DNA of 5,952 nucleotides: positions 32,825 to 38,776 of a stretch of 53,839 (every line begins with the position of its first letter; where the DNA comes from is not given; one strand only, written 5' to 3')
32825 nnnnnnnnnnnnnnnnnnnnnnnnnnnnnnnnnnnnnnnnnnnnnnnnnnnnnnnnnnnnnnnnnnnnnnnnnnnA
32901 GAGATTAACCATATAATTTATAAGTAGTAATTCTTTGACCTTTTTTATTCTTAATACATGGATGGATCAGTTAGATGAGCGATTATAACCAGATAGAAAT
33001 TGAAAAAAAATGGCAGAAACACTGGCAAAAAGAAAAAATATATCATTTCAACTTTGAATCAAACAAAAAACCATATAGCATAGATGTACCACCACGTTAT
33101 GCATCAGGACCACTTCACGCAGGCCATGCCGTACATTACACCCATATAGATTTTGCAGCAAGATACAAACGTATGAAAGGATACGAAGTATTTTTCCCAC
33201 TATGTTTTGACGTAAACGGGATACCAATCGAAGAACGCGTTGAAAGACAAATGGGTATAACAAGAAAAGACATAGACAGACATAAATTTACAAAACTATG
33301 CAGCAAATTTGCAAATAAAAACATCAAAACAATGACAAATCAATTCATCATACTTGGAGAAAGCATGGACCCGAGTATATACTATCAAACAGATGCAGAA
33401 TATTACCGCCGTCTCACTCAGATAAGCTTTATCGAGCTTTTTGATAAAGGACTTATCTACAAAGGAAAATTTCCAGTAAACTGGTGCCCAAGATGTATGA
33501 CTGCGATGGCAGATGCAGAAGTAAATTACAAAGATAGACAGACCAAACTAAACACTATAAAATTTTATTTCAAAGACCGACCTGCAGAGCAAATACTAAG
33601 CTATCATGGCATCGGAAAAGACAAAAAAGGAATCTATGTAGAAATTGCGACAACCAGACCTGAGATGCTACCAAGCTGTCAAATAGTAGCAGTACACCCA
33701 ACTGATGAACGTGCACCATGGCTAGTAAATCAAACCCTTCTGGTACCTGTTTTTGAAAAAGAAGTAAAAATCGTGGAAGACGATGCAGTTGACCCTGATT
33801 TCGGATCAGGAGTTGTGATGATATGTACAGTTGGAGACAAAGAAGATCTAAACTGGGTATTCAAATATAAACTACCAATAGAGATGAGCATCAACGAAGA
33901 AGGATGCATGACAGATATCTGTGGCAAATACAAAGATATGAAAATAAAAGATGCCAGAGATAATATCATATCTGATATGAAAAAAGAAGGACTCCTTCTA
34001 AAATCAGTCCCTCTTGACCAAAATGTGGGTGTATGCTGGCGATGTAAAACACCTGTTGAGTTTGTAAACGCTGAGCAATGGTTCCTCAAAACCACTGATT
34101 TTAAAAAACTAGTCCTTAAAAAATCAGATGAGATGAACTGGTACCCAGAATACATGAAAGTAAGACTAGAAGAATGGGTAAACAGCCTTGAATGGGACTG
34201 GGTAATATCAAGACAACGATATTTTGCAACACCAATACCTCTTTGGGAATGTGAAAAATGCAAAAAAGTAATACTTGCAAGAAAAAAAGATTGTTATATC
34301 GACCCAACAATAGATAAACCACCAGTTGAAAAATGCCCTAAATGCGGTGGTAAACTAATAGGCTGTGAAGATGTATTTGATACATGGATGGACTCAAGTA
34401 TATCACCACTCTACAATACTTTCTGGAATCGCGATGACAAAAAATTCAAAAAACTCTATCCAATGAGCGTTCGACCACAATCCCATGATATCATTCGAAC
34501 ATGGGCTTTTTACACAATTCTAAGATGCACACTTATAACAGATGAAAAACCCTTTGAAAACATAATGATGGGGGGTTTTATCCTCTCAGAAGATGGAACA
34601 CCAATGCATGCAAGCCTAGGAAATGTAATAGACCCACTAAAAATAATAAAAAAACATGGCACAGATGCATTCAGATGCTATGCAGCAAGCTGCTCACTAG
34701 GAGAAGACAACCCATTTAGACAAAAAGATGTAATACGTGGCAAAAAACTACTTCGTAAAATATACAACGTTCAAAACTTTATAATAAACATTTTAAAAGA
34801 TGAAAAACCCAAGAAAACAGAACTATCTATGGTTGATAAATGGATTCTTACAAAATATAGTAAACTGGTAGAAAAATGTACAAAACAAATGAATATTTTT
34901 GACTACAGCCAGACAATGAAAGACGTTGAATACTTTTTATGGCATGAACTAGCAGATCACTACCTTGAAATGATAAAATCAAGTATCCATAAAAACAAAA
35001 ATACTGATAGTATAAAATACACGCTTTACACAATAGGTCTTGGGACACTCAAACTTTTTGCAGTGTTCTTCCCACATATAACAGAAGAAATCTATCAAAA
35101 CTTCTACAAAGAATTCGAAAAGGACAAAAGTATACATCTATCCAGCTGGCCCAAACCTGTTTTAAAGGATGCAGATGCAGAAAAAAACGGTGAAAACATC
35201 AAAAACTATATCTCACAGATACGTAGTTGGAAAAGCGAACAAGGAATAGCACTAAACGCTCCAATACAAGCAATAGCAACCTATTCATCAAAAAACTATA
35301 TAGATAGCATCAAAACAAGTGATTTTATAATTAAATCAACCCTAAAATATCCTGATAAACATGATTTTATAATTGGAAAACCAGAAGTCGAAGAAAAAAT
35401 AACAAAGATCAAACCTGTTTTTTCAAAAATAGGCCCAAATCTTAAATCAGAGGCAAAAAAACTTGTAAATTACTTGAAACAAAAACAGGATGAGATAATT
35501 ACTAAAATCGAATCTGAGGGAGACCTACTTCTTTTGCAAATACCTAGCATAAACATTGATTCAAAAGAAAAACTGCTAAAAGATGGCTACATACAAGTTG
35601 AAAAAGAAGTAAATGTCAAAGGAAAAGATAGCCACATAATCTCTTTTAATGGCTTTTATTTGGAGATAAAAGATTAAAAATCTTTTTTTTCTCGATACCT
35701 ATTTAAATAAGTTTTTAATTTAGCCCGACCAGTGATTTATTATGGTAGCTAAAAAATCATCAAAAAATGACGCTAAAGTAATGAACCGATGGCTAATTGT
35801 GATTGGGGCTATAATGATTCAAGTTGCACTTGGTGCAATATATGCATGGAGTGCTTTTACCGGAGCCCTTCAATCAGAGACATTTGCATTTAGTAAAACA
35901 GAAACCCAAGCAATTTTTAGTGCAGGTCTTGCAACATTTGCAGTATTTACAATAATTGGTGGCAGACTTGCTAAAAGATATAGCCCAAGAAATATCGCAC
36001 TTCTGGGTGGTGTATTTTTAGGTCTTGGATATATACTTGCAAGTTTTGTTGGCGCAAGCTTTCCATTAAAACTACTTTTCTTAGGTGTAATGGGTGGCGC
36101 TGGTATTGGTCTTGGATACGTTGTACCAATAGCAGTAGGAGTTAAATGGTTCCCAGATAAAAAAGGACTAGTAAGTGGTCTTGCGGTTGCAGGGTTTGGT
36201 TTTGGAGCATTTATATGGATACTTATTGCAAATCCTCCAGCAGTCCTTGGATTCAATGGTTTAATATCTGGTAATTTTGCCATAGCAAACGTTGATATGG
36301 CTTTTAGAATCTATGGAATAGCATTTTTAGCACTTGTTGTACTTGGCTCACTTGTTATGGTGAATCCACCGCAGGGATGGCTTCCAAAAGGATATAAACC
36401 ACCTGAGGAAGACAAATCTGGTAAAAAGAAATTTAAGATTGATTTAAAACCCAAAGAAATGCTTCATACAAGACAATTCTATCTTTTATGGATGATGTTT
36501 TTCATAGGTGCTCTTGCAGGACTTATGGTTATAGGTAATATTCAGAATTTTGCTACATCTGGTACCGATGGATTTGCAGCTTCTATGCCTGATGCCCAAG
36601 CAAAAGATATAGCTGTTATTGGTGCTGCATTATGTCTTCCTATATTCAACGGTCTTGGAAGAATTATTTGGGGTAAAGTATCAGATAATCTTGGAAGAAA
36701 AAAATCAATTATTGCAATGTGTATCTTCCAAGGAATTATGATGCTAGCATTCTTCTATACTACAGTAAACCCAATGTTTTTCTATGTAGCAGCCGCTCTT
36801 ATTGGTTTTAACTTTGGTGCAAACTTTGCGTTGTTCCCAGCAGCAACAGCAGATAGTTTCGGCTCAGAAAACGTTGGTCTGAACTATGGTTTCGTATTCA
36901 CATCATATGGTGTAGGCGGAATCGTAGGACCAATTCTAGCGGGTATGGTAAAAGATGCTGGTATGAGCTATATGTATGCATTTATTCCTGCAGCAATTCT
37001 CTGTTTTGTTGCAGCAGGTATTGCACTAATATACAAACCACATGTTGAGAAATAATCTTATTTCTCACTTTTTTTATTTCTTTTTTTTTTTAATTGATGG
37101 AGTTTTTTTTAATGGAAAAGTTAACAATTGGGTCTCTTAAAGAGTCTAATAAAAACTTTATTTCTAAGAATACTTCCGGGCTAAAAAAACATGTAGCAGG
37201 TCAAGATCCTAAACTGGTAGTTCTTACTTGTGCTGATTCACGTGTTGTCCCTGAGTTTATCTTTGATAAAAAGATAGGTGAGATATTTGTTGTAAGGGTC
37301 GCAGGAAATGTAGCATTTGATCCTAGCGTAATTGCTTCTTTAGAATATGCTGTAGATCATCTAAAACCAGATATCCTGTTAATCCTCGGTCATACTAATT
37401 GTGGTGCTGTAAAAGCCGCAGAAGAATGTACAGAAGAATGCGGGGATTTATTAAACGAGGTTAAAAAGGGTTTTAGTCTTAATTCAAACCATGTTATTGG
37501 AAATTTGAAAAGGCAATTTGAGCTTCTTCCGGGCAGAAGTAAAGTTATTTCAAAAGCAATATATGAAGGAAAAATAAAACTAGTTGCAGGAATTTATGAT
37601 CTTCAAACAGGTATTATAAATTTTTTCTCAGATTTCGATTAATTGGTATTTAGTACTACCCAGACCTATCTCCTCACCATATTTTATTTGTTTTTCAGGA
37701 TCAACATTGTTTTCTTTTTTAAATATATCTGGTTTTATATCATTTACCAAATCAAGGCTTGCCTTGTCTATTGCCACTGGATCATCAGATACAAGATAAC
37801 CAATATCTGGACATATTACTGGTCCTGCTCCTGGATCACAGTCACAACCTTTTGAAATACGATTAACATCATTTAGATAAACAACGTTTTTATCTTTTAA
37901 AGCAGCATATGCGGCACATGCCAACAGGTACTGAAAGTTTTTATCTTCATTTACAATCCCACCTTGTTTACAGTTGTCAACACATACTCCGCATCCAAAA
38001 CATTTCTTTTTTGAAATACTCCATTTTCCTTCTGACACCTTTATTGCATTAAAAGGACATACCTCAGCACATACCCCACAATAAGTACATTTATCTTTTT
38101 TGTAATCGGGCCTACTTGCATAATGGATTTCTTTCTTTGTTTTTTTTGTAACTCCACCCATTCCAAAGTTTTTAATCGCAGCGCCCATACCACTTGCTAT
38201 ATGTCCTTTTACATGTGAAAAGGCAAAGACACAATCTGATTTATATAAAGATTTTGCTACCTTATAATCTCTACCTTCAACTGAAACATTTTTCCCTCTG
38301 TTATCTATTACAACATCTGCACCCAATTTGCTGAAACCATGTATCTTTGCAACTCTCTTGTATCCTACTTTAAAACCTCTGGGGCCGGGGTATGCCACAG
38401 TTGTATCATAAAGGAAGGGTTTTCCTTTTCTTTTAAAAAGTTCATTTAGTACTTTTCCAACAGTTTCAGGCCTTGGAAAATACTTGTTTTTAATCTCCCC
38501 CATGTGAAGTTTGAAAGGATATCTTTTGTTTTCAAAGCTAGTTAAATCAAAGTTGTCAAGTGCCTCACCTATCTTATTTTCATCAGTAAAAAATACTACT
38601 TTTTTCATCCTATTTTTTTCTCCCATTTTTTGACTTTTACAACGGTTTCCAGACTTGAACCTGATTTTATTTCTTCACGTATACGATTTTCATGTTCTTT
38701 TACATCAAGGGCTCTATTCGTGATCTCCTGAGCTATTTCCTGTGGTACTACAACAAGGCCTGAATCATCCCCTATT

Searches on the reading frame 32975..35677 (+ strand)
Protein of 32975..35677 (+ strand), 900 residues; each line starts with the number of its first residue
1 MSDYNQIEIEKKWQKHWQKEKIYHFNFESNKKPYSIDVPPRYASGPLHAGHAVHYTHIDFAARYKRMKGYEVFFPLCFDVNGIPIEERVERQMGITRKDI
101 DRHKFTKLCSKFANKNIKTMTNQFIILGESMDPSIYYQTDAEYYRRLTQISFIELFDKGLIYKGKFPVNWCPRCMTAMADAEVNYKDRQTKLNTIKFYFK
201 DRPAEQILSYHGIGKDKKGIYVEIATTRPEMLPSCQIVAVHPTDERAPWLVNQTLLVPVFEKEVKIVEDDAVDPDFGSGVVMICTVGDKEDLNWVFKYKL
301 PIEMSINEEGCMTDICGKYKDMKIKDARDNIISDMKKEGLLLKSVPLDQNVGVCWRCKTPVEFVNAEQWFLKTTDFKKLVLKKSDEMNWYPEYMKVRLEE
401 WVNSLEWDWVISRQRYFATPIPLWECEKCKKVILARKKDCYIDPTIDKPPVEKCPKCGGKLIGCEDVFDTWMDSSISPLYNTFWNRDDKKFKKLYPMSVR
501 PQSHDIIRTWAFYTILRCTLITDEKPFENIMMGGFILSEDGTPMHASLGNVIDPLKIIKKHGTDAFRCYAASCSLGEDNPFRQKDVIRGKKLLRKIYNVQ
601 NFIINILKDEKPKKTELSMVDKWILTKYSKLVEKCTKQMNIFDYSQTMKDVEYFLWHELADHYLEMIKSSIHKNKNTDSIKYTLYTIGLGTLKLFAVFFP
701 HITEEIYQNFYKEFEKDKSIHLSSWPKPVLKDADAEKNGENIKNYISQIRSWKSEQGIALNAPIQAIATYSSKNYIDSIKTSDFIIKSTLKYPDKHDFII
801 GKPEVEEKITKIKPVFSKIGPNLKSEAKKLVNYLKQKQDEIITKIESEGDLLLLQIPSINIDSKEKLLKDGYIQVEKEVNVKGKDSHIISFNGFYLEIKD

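Call 9: search_protein_families(library=pfam, proteins=[window:32975-35677:+], max_evalue=0.001)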
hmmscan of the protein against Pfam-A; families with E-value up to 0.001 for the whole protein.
window:32975-35677:+ (900 aa): 4 families
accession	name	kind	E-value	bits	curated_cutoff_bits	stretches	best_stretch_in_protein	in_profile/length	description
PF00133.28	tRNA-synt_1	-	1e-88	298.3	22.7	1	12-578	1-410/414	tRNA synthetases class I (I, L, M and V)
PF08264.19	Anticodon_1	-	5.2e-34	117.7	25.1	1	621-766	1-146/148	Anticodon-binding domain of tRNA ligase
PF09334.17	tRNA-synt_1g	-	4.2e-17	62.4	20.1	1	38-184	5-136/391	tRNA synthetases class I (M)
PF13603.12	tRNA-synt_1_2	-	0.00038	20.4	25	0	251-311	85-145/185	Leucyl-tRNA synthetase, editing domain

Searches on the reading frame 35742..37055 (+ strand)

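Call 9: search_protein_families(library=pfam, proteins=[window:35742-37055:+], max_evalue=0.001)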
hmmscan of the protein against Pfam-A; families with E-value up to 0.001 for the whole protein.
window:35742-37055:+ (437 aa): 2 families
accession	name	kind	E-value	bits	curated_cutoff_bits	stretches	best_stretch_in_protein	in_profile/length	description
PF07690.21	MFS_1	-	2.2e-35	122.6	33.4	2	30-264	6-222/347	Major Facilitator Superfamily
PF13347.12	MFS_2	-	3.1e-08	33.1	27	1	162-372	152-342/427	MFS/sugar transport protein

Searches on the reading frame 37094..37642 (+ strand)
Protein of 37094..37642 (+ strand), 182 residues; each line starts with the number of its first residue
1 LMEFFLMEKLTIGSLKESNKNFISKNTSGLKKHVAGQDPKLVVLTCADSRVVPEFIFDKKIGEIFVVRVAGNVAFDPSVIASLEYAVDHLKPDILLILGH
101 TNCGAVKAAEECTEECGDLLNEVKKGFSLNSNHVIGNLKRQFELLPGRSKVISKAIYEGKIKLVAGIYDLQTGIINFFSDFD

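Call 9: search_protein_families(library=pfam, proteins=[window:37094-37642:+], max_evalue=0.001)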
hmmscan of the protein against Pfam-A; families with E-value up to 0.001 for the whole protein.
window:37094-37642:+ (182 aa): 1 family
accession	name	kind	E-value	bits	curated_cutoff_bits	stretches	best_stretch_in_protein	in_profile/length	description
PF00484.24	Pro_CA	-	7.1e-31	108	25.7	1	42-174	2-155/156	Carbonic anhydrase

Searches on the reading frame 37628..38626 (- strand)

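Call 9: search_protein_families(library=pfam, proteins=[window:37628-38626:-], max_evalue=0.001)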
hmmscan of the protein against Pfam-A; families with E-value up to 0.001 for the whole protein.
window:37628-38626:- (332 aa): 15 families
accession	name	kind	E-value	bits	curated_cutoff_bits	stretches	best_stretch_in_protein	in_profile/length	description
PF04015.17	DUF362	-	9.7e-29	101.3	24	1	39-292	4-200/200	Domain of unknown function (DUF362)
PF00037.32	Fer4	-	3e-12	46.3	21.1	1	177-196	5-24/24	4Fe-4S binding domain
PF12838.12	Fer4_7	-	7.8e-10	39.5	27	2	179-222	1-51/52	4Fe-4S dicluster domain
PF13187.11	Fer4_9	-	3.6e-07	30.5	27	1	179-222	1-50/52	4Fe-4S dicluster domain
PF13237.11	Fer4_10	-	1.6e-06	28.3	25.5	1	176-219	5-52/53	4Fe-4S dicluster domain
PF14697.11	Fer4_21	-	1.8e-06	28.4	35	2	177-219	5-51/59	4Fe-4S dicluster domain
PF12837.12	Fer4_6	-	3.1e-06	27.3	25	1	173-195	2-24/24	4Fe-4S binding domain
PF12797.12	Fer4_2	-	8.4e-06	25.9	24.5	0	173-192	3-22/22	4Fe-4S binding domain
PF25160.1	LdpA_Fe-S-bd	-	1.7e-05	24.9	27.6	1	186-225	9-44/49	LdpA Fe-S cluster-binding domain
PF13746.11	Fer4_18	-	2.4e-05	24.9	27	1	161-221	42-97/114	4Fe-4S dicluster domain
PF13484.11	Fer4_16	-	3.2e-05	25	30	0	163-193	36-66/66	4Fe-4S double cluster binding domain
PF13183.11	Fer4_8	-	4.3e-05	24.4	27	0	178-192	3-17/68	4Fe-4S dicluster domain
PF13534.11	Fer4_17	-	0.00055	20.9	22.2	0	177-191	43-57/61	4Fe-4S dicluster domain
PF12798.12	Fer4_3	-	0.00068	20.7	27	0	180-194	1-15/15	4Fe-4S binding domain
PF12800.12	Fer4_4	-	0.0007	20.2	24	0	207-221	2-16/17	4Fe-4S binding domain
